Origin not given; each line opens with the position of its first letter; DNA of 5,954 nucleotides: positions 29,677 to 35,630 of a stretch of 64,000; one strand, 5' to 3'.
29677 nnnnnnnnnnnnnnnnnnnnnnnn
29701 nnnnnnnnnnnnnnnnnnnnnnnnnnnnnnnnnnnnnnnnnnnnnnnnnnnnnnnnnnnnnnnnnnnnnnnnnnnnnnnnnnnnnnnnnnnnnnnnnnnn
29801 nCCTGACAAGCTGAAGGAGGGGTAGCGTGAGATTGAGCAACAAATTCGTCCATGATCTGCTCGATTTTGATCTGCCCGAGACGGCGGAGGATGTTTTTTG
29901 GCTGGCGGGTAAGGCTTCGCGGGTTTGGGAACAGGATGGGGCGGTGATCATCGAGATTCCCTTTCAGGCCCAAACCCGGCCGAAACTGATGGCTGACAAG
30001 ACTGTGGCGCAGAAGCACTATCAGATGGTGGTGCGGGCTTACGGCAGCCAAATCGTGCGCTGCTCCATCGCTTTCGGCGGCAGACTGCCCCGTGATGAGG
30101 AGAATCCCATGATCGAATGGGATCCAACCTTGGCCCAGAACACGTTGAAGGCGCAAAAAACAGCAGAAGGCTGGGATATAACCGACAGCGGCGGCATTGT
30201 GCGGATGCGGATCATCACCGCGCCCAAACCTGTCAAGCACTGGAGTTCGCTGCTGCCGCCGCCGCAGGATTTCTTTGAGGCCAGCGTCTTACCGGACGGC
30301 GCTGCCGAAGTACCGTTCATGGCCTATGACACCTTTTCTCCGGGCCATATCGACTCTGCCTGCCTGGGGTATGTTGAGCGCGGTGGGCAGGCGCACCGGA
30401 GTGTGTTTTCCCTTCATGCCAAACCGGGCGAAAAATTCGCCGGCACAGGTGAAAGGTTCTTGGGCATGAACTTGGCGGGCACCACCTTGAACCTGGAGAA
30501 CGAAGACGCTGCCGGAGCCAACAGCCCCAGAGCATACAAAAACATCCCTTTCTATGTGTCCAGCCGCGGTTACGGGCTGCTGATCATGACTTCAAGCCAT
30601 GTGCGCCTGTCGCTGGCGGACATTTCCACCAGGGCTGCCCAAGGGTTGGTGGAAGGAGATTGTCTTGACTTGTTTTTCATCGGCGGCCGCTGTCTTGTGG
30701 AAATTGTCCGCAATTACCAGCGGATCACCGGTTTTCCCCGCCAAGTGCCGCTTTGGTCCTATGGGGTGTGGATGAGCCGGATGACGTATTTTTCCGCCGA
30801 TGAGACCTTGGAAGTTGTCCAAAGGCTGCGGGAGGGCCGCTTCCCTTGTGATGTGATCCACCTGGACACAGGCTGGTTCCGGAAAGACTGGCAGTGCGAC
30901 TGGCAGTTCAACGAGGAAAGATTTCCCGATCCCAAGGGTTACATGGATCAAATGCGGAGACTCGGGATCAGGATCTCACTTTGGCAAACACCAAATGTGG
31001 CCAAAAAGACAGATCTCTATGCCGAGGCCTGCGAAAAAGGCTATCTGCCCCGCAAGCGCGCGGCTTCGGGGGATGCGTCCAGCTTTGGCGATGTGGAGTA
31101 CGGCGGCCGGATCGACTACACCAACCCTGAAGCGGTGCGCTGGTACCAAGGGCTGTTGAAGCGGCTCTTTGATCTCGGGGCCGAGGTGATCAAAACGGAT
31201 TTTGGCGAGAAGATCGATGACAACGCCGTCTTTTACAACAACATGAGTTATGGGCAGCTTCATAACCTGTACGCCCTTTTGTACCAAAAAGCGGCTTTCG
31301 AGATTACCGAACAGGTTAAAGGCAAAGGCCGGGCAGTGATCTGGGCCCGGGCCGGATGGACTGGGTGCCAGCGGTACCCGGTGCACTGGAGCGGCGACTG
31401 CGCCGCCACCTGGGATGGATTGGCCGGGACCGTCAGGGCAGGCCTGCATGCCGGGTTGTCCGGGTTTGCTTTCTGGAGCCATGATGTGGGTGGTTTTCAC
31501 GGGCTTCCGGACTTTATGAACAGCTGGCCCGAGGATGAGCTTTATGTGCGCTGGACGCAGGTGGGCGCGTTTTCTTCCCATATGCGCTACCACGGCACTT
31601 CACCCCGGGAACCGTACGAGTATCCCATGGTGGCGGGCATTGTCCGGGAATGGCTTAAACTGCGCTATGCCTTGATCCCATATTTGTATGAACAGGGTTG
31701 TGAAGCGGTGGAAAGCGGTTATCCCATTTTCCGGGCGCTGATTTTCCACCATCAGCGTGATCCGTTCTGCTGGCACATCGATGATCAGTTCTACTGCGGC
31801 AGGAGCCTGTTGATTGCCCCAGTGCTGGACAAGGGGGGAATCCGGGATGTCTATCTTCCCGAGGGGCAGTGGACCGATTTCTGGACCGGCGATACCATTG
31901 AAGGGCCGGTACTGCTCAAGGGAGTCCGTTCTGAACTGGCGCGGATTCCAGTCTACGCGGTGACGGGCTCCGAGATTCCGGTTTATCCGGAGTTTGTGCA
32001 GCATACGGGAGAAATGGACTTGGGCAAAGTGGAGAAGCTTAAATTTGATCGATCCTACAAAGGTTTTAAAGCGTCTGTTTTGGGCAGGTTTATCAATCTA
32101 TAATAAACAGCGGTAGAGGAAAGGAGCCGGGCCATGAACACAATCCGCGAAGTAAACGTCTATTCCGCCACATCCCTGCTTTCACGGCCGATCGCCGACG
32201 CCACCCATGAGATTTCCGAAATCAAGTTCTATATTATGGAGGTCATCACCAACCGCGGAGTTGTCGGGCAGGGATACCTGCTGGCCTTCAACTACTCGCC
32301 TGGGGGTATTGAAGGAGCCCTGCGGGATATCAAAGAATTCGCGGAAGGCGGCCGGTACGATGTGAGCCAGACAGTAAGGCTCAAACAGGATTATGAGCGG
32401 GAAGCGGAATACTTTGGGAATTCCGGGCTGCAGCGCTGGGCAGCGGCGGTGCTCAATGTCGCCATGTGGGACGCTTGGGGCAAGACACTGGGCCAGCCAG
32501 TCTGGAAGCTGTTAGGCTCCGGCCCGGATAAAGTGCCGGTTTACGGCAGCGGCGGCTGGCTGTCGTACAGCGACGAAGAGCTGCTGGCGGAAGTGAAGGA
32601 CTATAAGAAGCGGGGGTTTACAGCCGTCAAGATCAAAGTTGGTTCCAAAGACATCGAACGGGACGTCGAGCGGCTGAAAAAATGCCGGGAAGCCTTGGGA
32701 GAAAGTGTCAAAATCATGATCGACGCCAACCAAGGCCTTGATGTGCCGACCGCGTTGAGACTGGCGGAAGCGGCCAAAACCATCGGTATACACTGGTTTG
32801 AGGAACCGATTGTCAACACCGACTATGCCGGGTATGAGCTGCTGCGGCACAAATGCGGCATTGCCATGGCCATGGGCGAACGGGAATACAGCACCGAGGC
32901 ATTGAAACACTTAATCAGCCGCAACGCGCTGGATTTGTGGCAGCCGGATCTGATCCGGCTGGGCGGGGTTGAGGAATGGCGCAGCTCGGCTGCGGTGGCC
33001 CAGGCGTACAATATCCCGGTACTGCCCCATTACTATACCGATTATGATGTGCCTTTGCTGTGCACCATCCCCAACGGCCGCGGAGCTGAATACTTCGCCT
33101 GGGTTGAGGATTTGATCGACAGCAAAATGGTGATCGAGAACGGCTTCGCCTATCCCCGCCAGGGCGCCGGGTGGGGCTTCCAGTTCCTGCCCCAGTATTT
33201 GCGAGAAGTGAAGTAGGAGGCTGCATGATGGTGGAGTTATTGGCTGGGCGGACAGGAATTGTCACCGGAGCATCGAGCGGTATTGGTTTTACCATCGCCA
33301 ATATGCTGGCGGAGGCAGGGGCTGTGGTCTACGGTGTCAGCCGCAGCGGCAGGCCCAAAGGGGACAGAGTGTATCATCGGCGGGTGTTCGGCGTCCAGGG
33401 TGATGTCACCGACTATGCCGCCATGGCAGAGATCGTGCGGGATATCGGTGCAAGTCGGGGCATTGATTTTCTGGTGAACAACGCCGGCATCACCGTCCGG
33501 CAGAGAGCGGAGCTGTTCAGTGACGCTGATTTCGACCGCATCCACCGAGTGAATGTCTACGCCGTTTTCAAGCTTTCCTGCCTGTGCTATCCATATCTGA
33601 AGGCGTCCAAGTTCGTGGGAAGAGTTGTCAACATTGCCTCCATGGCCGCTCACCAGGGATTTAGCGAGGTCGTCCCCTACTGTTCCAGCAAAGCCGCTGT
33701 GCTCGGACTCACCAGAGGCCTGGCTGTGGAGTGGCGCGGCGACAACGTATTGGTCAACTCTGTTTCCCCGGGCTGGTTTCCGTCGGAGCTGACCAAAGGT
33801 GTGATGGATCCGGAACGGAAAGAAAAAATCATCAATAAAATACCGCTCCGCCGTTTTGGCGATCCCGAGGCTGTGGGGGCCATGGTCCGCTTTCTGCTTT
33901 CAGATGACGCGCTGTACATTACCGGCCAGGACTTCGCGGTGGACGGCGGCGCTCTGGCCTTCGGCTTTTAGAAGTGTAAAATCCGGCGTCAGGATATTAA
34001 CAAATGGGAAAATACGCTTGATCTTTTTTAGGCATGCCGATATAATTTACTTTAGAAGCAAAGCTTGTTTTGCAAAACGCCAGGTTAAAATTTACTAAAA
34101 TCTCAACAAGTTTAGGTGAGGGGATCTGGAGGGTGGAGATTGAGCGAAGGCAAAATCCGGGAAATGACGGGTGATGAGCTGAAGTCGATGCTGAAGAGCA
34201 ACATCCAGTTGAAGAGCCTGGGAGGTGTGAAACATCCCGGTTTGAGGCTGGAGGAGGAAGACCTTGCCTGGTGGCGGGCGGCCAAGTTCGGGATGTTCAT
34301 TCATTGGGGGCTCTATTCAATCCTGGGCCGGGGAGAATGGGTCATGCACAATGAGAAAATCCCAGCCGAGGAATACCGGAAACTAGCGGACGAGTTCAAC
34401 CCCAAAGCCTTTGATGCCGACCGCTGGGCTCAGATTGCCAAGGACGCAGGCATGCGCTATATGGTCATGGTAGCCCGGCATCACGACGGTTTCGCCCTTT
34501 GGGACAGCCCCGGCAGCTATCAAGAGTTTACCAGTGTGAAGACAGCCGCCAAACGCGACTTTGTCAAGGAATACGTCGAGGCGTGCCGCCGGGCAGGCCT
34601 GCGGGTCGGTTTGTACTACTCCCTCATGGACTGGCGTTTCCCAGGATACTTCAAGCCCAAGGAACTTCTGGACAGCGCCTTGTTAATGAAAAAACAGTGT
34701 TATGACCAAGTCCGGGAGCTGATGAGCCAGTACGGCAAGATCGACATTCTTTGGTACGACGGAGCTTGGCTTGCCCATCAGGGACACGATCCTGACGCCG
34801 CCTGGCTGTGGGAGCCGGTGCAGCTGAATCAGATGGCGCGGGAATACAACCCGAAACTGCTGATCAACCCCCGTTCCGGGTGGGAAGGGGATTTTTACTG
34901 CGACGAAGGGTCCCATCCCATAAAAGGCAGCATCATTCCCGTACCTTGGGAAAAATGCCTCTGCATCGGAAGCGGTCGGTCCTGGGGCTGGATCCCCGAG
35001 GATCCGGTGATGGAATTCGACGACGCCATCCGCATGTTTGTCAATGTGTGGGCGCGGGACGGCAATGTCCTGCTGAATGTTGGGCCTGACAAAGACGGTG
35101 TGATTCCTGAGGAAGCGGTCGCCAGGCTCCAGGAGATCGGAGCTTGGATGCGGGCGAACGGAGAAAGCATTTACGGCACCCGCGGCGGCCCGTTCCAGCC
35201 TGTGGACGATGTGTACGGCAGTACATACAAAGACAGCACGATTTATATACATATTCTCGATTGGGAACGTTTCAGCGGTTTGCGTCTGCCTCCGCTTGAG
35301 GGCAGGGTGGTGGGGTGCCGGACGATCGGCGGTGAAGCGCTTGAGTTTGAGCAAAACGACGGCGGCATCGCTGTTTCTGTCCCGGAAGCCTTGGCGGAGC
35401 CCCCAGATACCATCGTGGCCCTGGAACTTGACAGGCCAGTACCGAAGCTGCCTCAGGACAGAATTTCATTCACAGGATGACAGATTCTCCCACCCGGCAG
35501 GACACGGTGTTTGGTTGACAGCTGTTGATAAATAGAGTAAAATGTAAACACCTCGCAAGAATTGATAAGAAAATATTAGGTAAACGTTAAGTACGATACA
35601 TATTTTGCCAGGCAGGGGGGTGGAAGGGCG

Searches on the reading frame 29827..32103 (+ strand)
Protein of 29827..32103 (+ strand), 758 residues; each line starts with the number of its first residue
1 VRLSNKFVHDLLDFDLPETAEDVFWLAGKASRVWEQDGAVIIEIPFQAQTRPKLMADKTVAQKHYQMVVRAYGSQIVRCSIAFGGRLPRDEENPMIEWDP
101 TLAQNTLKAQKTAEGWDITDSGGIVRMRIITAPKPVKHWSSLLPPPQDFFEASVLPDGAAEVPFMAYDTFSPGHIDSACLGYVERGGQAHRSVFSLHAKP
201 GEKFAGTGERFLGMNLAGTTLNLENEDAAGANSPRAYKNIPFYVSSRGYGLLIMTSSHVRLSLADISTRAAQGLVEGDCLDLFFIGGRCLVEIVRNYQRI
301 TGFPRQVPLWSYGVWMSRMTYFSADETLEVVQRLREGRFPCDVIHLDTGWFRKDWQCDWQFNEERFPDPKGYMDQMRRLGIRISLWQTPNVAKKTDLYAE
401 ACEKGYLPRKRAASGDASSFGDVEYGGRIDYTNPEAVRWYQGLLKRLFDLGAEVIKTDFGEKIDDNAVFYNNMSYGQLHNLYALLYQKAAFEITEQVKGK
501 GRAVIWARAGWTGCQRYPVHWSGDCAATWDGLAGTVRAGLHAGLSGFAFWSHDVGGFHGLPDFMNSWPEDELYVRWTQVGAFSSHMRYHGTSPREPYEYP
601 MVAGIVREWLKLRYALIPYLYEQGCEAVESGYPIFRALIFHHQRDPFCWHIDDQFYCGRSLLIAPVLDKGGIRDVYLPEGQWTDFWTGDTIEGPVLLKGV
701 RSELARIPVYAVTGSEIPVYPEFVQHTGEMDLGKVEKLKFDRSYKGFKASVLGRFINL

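Call 5: search_protein_families(library=pfam, proteins=[window:29827-32103:+], max_evalue=0.001)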
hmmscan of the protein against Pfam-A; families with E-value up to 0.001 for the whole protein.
window:29827-32103:+ (758 aa): 3 families
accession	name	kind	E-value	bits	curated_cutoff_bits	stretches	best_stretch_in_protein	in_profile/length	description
PF01055.32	Glyco_hydro_31_2nd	-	2.2e-90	303.8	23.5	1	305-622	2-327/328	Glycosyl hydrolases family 31 TIM-barrel domain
PF21365.3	Glyco_hydro_31_3rd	-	1.9e-21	76.8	24.4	1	631-715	1-85/87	Glycosyl hydrolase family 31 C-terminal domain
PF13802.12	Gal_mutarotas_2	-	3.6e-15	57.1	27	1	193-259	109-181/184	Glycosyl hydrolase 31 N-terminal galactose mutarotase-like domain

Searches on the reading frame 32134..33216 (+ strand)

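Call 5: search_protein_families(library=pfam, proteins=[window:32134-33216:+], max_evalue=0.001)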
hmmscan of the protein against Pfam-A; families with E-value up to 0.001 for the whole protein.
window:32134-33216:+ (360 aa): 2 families
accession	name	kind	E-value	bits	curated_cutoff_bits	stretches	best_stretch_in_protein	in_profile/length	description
PF13378.12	MR_MLE_C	-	4.6e-52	177.3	29.4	1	150-351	2-215/219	Enolase C-terminal domain-like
PF02746.21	MR_MLE_N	-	1.9e-09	38.2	22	1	7-128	4-117/117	Mandelate racemase / muconate lactonizing enzyme, N-terminal domain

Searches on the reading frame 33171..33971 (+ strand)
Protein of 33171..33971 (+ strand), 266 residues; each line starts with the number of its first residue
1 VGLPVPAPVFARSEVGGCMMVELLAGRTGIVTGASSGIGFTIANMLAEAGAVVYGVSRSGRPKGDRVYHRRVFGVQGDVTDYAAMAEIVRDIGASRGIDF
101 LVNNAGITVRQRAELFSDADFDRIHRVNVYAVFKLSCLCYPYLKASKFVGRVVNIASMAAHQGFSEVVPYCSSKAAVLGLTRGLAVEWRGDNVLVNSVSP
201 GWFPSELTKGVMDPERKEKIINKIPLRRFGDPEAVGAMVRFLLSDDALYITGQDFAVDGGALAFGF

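Call 5: search_protein_families(library=pfam, proteins=[window:33171-33971:+], max_evalue=0.001)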
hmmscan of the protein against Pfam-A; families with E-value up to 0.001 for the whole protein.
window:33171-33971:+ (266 aa): 5 families
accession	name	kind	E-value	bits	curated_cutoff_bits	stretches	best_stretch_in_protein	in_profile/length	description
PF13561.12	adh_short_C2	-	4.6e-53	180.7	27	1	33-260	1-234/236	Enoyl-(Acyl carrier protein) reductase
PF00106.31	adh_short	-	1.3e-43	149.2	26.6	1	30-211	4-190/195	short chain dehydrogenase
PF08659.16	KR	-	1.9e-06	28.4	22.6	1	30-175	4-154/180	KR domain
PF23441.1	SDR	-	8.5e-06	25.8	27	1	24-216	5-207/258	SDR-like rossmann domain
PF01370.27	Epimerase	-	0.00017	21.5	20.9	1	30-107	2-74/240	NAD dependent epimerase/dehydratase family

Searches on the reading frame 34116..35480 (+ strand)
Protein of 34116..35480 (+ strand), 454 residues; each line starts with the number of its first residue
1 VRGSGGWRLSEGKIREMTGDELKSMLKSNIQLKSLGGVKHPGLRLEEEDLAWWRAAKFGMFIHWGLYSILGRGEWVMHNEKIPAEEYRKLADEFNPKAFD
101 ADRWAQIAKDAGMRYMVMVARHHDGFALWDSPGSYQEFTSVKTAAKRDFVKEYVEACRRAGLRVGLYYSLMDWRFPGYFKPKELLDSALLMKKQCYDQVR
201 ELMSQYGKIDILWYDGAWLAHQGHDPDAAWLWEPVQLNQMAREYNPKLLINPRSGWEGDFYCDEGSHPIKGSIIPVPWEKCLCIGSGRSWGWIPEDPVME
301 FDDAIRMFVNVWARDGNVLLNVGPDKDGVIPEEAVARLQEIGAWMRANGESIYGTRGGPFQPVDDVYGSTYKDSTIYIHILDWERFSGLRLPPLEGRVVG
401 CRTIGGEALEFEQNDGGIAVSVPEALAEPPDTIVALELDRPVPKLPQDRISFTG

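Call 5: search_protein_families(library=pfam, proteins=[window:34116-35480:+], max_evalue=0.001)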
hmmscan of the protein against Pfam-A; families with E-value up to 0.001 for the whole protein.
window:34116-35480:+ (454 aa): 2 families
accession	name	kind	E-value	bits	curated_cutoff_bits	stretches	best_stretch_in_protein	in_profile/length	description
PF01120.23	Alpha_L_fucos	-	7.2e-83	279.3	25.2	1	51-350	28-345/345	Alpha-L-fucosidase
PF14871.12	GHL6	-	2.2e-06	28.4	35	1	100-169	1-65/132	Hypothetical glycosyl hydrolase 6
